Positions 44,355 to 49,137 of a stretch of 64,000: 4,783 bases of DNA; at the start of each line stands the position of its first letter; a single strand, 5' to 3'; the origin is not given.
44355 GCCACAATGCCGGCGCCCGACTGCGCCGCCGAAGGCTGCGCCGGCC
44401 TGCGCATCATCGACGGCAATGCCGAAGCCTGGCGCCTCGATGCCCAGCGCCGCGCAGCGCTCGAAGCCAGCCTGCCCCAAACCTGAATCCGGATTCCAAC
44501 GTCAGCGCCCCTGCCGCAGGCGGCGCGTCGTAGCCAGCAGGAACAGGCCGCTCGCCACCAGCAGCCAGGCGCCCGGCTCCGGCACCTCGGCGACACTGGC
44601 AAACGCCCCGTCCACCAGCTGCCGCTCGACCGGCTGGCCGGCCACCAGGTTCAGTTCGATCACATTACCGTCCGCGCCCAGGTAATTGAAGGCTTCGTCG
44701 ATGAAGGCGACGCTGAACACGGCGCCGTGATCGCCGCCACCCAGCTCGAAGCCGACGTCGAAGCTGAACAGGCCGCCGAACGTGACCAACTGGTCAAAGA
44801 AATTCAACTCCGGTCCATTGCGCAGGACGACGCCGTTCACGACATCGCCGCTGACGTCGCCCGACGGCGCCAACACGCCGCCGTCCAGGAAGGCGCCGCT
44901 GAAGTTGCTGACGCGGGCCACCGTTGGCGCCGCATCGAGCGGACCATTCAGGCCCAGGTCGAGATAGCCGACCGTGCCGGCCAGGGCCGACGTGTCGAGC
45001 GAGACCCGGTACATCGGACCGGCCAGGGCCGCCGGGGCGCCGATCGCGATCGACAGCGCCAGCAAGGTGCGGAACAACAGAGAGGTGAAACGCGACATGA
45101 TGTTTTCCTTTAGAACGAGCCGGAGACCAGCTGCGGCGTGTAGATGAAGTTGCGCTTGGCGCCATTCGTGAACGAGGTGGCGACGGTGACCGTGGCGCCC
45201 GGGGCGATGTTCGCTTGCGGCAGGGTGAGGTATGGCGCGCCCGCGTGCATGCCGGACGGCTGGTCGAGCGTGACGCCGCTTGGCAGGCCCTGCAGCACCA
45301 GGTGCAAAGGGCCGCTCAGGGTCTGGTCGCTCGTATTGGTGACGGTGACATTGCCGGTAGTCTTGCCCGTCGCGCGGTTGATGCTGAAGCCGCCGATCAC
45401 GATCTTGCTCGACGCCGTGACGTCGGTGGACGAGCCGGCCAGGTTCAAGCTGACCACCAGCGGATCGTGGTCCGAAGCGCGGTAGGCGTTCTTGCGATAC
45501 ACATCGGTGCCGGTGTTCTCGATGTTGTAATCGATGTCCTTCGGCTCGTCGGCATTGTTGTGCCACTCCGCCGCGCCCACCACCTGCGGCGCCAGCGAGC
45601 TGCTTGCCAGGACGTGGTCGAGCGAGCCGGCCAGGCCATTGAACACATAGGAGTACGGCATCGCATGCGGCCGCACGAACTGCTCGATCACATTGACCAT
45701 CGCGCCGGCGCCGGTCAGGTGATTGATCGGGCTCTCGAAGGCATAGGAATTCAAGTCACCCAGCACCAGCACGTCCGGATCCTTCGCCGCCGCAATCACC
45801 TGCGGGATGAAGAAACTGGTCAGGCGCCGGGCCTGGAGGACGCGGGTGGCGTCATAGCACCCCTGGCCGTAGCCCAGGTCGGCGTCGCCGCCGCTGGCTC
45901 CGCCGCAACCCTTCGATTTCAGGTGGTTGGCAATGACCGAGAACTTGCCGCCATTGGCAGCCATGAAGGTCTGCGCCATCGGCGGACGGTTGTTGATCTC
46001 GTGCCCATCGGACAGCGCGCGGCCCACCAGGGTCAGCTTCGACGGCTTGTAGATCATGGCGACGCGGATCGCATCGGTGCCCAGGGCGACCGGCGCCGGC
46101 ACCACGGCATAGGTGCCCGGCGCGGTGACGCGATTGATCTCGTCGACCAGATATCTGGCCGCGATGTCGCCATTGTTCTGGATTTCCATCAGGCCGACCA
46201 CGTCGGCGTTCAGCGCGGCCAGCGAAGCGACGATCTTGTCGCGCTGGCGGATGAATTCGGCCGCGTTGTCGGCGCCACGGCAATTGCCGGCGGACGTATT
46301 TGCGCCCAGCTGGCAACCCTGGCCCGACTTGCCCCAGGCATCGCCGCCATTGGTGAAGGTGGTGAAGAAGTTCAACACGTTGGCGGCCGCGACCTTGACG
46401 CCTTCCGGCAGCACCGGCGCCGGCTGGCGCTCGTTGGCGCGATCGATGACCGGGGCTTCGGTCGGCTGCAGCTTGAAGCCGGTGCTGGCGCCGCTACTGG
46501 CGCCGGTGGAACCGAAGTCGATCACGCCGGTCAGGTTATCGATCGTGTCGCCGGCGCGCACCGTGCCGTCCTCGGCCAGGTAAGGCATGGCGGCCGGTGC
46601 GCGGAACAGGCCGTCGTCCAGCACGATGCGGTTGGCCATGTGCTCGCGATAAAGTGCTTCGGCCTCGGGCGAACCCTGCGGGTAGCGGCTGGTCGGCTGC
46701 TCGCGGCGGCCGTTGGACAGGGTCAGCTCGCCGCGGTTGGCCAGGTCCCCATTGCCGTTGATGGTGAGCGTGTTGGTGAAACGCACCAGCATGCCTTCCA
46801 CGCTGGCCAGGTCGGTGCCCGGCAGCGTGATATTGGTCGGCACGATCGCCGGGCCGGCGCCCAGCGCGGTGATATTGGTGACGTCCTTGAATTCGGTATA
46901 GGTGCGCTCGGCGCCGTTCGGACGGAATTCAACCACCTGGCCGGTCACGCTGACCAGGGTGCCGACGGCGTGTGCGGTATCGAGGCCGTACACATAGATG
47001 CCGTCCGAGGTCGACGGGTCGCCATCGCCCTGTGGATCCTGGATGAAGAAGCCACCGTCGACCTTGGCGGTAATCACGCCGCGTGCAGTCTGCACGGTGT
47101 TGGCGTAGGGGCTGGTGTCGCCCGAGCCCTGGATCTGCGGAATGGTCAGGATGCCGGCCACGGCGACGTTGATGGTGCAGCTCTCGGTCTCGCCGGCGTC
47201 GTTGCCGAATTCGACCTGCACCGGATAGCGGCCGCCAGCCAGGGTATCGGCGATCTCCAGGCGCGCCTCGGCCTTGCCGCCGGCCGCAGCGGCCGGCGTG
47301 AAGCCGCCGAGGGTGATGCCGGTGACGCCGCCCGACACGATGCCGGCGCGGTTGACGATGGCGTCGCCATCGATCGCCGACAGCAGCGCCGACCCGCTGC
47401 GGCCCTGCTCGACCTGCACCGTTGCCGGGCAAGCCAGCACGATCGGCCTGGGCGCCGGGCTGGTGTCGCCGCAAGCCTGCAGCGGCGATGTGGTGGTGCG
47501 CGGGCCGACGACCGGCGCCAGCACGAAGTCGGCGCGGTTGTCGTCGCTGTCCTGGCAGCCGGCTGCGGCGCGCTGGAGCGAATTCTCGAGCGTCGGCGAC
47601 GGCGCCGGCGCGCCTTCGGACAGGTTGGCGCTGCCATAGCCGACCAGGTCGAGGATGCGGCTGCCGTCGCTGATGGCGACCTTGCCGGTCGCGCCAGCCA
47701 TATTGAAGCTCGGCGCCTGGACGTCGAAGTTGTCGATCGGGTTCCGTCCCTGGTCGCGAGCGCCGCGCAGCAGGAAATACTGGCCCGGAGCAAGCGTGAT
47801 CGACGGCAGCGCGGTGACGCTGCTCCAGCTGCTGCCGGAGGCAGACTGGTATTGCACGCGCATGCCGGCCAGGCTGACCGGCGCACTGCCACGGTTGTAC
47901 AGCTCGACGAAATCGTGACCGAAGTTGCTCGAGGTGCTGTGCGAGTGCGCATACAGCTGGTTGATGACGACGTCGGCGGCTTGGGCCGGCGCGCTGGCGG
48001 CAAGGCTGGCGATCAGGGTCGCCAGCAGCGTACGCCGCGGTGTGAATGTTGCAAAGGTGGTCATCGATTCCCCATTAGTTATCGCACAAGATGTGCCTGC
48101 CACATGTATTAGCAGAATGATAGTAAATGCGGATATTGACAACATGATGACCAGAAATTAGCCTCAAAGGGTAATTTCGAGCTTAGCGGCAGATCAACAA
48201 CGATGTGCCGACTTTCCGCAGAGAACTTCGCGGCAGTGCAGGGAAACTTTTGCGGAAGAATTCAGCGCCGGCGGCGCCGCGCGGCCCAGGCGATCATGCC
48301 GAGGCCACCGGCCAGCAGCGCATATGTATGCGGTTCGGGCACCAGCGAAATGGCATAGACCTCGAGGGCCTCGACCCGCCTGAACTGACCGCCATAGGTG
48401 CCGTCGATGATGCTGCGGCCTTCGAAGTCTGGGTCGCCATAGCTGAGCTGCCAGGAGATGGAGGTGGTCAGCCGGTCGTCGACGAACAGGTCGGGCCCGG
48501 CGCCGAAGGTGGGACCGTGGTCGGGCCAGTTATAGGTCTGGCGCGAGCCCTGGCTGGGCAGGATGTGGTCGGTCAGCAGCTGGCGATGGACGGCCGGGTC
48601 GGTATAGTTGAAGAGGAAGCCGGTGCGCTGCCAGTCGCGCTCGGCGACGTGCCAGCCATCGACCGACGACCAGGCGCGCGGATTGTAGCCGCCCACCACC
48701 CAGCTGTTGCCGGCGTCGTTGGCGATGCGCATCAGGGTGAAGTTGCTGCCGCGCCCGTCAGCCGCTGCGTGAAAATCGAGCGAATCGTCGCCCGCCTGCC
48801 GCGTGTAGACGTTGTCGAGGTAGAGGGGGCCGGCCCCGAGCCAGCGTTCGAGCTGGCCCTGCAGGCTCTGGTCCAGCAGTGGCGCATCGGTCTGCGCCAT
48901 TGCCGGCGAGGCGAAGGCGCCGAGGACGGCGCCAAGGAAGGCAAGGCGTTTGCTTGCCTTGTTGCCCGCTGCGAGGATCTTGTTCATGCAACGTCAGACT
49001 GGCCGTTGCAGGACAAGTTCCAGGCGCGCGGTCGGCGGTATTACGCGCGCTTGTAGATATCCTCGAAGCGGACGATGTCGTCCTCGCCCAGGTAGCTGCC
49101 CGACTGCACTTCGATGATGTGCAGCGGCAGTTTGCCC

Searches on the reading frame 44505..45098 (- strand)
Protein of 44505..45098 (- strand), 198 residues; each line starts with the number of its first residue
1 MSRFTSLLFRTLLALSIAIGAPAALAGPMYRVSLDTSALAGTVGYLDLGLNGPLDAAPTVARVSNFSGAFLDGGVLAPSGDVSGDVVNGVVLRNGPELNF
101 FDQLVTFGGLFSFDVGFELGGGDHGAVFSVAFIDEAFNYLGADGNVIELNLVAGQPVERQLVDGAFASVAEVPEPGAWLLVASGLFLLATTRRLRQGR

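Call 13: search_protein_families(library=ncbifam, proteins=[window:44505-45098:-], max_evalue=0.01)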
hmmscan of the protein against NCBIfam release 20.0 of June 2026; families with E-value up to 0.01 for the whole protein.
seq(198 aa): 5 families
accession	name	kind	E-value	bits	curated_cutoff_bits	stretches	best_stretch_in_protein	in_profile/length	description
NF038129.1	PEP_NF038129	equivalog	2.7e-50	170.9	65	1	10-195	2-194/194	NF038129 family PEP-CTERM protein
NF041538.1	PEP_EDSA_1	subfamily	0.0015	18.3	100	1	166-194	277-306/307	EDSAP-1 family PEP-CTERM protein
NF038120.1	PEP_CTERM_QFxxD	subfamily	0.0032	17.4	80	1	168-193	189-214/215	NF038120 family PEP-CTERM protein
NF038124.1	PEP_CTERM_TLD_A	exception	0.0044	16.6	100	1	167-194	206-233/235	PEP_CTERM-anchored TLD domain-containing protein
TIGR02595.1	PEP_CTERM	domain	0.0093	16.8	16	1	172-196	1-24/24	PEP-CTERM sorting domain-containing protein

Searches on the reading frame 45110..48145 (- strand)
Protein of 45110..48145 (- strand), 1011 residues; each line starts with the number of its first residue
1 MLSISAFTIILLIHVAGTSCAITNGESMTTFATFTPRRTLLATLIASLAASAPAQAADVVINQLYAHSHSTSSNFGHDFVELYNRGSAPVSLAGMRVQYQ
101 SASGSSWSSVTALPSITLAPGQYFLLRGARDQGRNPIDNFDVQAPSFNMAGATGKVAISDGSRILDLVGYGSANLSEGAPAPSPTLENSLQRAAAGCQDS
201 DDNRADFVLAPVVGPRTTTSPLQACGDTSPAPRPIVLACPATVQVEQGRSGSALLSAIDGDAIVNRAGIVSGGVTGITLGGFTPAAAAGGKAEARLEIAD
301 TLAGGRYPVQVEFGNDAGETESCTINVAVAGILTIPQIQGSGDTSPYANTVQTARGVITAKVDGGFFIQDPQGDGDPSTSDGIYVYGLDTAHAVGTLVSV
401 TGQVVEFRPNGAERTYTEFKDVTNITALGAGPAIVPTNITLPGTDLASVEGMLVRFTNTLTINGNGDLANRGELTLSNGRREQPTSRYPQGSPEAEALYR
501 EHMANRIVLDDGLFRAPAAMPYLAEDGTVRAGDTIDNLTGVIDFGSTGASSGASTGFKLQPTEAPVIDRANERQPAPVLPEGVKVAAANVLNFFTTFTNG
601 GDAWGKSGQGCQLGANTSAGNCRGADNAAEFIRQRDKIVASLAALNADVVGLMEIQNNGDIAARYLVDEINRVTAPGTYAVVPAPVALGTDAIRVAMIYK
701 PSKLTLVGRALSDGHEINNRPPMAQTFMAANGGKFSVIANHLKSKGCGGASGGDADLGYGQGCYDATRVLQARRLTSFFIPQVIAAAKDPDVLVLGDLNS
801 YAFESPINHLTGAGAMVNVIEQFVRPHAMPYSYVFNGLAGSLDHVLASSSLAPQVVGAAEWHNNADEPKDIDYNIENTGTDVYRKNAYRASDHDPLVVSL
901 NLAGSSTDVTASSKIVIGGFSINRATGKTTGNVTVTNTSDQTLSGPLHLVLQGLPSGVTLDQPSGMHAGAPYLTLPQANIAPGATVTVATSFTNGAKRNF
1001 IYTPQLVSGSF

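Call 13: search_protein_families(library=ncbifam, proteins=[window:45110-48145:-], max_evalue=0.01)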
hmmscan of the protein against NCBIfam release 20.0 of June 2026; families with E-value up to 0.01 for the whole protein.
window:45110-48145:- (1011 aa): 3 families
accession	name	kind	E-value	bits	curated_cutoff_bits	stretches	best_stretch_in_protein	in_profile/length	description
NF033681.1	ExeM_NucH_DNase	subfamily_domain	2.1e-151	505.5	300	1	355-902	2-546/546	ExeM/NucH family extracellular endonuclease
NF033680.1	exonuc_ExeM-GG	exception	1.9e-71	241.3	1300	3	313-710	178-602/884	extracellular exonuclease ExeM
NF045851.1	mem_nucl_MnuA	subfamily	3.8e-05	23.8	185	1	636-748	22-155/317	MnuA family membrane nuclease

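Call 92: search_protein_families(library=pfam, proteins=[window:45110-48145:-], max_evalue=0.001)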
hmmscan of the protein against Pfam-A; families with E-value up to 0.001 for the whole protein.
window:45110-48145:- (1011 aa): 2 families
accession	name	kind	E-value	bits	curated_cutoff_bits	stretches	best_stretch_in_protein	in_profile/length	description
PF00932.25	LTD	-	1e-13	52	34.3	1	53-170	2-107/109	Lamin Tail Domain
PF03372.29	Exo_endo_phos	-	2.8e-11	44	24.5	1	621-893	4-225/225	Endonuclease/Exonuclease/phosphatase family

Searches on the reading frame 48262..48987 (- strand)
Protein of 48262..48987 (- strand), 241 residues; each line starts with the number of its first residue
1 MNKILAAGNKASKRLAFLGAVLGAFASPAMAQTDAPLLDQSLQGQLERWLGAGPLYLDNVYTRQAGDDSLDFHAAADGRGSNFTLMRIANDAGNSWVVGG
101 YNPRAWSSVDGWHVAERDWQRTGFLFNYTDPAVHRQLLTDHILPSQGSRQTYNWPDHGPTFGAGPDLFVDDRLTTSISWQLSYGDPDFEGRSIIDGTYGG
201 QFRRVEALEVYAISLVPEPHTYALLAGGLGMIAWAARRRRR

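Call 13: search_protein_families(library=ncbifam, proteins=[window:48262-48987:-], max_evalue=0.01)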
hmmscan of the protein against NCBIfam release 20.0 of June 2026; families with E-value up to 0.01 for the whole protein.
window:48262-48987:- (241 aa): 10 families
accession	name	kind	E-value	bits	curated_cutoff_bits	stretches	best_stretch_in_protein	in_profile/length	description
NF038124.1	PEP_CTERM_TLD_A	exception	1.1e-89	300.1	100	1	16-240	8-235/235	PEP_CTERM-anchored TLD domain-containing protein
NF038126.1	PEP_CTERM_FxDxF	subfamily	8.1e-11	42.4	50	1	196-239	131-165/165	FxDxF family PEP-CTERM protein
NF033554.9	floc_PepA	equivalog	7e-07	29.3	80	1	163-241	190-260/261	flocculation-associated PEP-CTERM protein PepA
NF038129.1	PEP_NF038129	equivalog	5.8e-06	26.3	65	1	211-239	166-194/194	NF038129 family PEP-CTERM protein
NF035944.1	PEPxxWA-CTERM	domain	1.2e-05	25.1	35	1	216-239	1-24/24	PEPxxWA-CTERM sorting domain-containing protein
NF038119.1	PEP_CTERM_MHFG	equivalog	2.8e-05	24.6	100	1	211-240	231-260/260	MHFG family PEP-CTERM protein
NF041538.1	PEP_EDSA_1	subfamily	0.0001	22.1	100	1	214-239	281-307/307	EDSAP-1 family PEP-CTERM protein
NF038118.1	PEP_CTERM_CCXG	equivalog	0.00018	21.3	90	1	215-239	175-199/199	CCXG family PEP-CTERM protein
NF038120.1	PEP_CTERM_QFxxD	subfamily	0.00041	20.3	80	1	212-240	189-215/215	NF038120 family PEP-CTERM protein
TIGR02595.1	PEP_CTERM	domain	0.00055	20.6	16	1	216-241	1-24/24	PEP-CTERM sorting domain-containing protein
